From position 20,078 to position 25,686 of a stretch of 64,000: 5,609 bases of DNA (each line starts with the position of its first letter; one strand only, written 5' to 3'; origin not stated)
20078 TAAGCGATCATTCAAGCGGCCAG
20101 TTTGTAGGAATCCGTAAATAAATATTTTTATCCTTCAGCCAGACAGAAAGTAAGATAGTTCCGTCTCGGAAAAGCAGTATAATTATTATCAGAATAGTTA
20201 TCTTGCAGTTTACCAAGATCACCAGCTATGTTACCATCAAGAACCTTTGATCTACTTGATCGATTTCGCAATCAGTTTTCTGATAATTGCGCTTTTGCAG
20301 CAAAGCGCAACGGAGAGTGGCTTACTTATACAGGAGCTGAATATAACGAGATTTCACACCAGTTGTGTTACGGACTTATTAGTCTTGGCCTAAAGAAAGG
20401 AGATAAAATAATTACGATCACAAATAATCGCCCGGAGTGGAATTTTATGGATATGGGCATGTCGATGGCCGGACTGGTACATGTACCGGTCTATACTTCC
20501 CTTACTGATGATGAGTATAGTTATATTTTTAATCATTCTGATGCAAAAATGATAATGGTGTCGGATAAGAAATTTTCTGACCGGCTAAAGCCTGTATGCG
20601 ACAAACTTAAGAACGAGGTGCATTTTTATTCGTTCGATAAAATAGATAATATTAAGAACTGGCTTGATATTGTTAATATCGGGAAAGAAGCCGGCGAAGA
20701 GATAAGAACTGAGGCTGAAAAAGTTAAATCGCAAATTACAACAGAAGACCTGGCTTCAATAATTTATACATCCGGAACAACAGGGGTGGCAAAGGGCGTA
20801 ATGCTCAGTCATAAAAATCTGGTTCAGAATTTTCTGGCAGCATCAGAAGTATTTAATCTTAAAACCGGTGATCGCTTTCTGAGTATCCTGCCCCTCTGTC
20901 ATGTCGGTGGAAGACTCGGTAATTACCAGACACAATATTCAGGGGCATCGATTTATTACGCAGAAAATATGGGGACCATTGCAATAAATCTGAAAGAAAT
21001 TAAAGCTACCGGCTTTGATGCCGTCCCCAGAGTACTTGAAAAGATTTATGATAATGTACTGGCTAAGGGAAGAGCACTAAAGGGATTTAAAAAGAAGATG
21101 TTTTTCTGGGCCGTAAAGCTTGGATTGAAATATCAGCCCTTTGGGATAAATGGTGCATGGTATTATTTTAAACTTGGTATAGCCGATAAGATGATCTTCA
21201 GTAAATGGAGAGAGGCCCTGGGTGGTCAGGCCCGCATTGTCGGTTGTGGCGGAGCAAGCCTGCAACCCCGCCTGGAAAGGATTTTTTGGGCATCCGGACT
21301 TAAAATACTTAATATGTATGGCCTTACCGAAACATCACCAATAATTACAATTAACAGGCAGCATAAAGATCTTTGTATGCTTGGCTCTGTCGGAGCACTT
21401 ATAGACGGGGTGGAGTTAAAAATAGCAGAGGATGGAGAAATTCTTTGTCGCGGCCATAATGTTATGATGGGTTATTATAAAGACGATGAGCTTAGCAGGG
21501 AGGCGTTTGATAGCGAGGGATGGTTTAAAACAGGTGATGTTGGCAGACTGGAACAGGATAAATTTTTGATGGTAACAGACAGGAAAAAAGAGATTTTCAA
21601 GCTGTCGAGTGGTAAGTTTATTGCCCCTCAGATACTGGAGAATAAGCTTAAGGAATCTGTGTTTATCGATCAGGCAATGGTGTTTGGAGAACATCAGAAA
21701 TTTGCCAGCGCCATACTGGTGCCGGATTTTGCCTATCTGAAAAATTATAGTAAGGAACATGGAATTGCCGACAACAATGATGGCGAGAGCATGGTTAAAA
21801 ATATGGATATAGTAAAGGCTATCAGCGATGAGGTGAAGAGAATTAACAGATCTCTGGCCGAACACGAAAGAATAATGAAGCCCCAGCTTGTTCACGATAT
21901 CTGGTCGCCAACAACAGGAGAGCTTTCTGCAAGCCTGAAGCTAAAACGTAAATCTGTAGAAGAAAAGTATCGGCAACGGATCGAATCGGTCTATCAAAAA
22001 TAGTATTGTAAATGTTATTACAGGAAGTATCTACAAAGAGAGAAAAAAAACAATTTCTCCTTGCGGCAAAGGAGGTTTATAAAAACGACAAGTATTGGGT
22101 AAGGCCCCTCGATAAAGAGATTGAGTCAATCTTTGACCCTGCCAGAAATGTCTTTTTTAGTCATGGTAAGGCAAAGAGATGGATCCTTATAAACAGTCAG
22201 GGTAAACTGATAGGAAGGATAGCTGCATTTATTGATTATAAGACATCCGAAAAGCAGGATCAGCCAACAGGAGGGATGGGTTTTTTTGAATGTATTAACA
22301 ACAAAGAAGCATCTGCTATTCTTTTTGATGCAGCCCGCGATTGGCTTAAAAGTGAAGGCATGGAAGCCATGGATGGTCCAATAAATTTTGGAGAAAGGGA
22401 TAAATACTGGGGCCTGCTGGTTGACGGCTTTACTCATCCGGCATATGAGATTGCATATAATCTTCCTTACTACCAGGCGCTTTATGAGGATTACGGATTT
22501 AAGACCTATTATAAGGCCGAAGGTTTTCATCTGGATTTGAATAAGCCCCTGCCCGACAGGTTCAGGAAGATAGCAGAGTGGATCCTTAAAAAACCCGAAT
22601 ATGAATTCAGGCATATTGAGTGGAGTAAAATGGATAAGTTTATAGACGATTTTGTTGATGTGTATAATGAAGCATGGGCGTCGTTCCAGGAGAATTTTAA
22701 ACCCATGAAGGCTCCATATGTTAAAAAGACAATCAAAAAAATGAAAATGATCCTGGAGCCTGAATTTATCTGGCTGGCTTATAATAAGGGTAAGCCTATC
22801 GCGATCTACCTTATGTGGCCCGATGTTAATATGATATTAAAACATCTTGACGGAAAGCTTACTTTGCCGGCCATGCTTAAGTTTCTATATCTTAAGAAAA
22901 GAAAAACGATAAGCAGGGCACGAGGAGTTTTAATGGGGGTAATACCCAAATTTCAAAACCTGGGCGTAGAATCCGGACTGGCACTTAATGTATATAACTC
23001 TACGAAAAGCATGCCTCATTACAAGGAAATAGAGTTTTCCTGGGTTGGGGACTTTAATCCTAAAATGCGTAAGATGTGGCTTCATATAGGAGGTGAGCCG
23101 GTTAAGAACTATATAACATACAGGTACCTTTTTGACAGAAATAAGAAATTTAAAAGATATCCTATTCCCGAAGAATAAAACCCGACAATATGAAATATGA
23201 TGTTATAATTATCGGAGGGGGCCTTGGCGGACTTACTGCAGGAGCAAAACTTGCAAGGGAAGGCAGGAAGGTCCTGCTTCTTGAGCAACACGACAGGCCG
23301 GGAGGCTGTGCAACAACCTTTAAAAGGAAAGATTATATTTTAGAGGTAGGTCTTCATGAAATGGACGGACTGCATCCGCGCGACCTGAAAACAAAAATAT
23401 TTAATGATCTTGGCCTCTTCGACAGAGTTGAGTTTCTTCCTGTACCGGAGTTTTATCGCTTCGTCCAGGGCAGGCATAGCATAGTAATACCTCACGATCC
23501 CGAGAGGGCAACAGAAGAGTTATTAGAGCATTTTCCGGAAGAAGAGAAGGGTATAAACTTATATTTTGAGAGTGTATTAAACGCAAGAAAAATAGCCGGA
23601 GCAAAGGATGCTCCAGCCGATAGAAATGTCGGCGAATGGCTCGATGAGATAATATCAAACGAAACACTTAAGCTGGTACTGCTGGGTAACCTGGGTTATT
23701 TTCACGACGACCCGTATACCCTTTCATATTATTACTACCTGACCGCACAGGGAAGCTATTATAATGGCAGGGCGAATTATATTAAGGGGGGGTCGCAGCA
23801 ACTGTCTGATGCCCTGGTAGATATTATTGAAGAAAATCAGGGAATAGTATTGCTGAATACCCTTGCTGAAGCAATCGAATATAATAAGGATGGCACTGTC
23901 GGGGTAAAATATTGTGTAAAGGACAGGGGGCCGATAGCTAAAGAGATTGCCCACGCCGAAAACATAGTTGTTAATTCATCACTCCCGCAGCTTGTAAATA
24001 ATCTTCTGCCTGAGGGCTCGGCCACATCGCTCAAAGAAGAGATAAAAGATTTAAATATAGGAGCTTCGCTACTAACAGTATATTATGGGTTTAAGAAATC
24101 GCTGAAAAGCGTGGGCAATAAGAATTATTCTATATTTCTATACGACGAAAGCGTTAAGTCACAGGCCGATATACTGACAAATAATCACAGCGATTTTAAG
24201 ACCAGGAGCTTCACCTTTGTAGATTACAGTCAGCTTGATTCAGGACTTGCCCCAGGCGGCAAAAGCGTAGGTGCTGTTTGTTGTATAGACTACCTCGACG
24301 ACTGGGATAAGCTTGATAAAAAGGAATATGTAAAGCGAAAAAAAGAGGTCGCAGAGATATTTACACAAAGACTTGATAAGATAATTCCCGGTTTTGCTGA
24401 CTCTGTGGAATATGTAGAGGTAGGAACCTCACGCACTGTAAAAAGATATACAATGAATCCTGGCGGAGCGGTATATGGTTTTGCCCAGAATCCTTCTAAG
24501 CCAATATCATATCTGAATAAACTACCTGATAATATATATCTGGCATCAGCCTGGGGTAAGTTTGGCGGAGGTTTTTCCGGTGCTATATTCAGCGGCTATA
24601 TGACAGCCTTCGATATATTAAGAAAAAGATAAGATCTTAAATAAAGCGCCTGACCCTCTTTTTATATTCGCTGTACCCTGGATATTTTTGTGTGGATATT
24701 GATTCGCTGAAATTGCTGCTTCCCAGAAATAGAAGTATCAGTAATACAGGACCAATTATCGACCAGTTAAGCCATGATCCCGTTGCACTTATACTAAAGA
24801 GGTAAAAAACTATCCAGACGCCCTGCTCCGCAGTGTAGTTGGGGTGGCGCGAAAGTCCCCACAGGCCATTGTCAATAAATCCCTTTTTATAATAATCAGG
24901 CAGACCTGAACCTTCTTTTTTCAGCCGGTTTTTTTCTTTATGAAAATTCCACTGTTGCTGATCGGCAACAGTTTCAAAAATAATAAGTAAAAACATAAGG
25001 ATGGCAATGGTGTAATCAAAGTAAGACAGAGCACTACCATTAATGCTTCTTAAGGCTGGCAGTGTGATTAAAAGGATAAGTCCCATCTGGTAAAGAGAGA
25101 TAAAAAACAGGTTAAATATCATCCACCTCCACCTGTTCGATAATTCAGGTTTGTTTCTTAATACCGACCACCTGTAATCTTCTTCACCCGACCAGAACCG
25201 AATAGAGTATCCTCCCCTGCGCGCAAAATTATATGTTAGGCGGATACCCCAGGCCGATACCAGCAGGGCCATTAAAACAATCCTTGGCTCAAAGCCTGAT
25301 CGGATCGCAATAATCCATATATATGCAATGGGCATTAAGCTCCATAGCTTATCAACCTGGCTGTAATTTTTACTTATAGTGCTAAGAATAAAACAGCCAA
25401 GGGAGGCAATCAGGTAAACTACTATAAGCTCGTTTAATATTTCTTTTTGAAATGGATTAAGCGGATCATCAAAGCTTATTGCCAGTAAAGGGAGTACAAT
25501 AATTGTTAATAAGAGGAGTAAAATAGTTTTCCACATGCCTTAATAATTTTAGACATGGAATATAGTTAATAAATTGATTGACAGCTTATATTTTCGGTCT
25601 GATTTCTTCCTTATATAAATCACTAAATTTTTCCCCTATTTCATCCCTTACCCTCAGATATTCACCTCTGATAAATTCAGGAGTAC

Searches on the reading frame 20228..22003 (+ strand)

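Call 64: search_protein_families(library=pfam, proteins=[window:20228-22003:+], max_evalue=0.00001)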
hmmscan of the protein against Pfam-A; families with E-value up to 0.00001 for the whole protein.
window:20228-22003:+ (591 aa): 2 families
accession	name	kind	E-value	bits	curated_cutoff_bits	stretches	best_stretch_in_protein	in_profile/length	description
PF00501.34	AMP-binding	-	5e-70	236.7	29.9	1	15-417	6-384/384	AMP-binding enzyme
PF23562.2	AMP-binding_C_3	-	1.3e-12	48.6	20.8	1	458-591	5-122/124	AMP-binding enzyme C-terminal domain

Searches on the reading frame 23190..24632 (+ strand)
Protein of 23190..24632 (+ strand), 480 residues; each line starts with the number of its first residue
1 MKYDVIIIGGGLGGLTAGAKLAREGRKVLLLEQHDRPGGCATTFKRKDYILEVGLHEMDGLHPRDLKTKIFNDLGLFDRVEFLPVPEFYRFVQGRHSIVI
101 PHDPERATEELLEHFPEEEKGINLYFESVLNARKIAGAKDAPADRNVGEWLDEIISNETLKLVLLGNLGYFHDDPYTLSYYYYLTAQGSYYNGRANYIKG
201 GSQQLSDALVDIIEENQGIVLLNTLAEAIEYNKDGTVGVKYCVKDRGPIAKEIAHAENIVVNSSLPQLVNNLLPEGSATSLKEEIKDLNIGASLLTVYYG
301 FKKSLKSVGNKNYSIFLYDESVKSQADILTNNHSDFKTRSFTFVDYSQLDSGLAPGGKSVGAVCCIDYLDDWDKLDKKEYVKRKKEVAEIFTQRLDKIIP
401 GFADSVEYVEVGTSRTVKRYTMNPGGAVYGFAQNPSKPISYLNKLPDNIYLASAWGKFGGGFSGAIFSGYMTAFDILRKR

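Call 65: search_protein_families(library=pfam, proteins=[window:23190-24632:+], max_evalue=0.00001)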
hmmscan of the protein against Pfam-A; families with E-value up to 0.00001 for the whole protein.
window:23190-24632:+ (480 aa): 5 families
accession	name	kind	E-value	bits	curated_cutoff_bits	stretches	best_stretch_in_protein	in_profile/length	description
PF01593.30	Amino_oxidase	-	3.8e-25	89.5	19.8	1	12-477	1-443/443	Flavin containing amine oxidoreductase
PF13450.12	NAD_binding_8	-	1.8e-15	57.4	21.9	1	7-62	1-56/68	NAD(P)-binding Rossmann-like domain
PF12831.13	FAD_oxidored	-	2.3e-10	40.8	27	1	4-134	1-115/416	FAD dependent oxidoreductase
PF01266.30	DAO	-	2.2e-08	34.5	27.9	1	4-40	1-37/353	FAD dependent oxidoreductase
PF00890.30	FAD_binding_2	-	6.7e-08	32.6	20.4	1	4-41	1-37/414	FAD binding domain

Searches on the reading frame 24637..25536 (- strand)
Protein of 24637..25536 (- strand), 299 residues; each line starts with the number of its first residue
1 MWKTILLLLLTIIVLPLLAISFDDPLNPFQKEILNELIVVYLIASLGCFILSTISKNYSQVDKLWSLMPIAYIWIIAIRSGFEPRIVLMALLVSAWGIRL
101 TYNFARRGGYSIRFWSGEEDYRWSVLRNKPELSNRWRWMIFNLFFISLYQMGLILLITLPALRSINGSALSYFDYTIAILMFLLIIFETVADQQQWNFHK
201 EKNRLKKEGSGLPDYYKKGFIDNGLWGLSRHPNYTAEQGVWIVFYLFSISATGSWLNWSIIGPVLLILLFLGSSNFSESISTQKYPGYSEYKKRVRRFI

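Call 65: search_protein_families(library=pfam, proteins=[window:24637-25536:-], max_evalue=0.00001)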
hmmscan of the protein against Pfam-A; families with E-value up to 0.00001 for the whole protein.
window:24637-25536:- (299 aa): 1 family
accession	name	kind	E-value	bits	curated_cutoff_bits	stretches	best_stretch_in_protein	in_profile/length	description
PF06966.17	DUF1295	-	1.3e-40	139.8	20.4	1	49-295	2-235/235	Protein of unknown function (DUF1295)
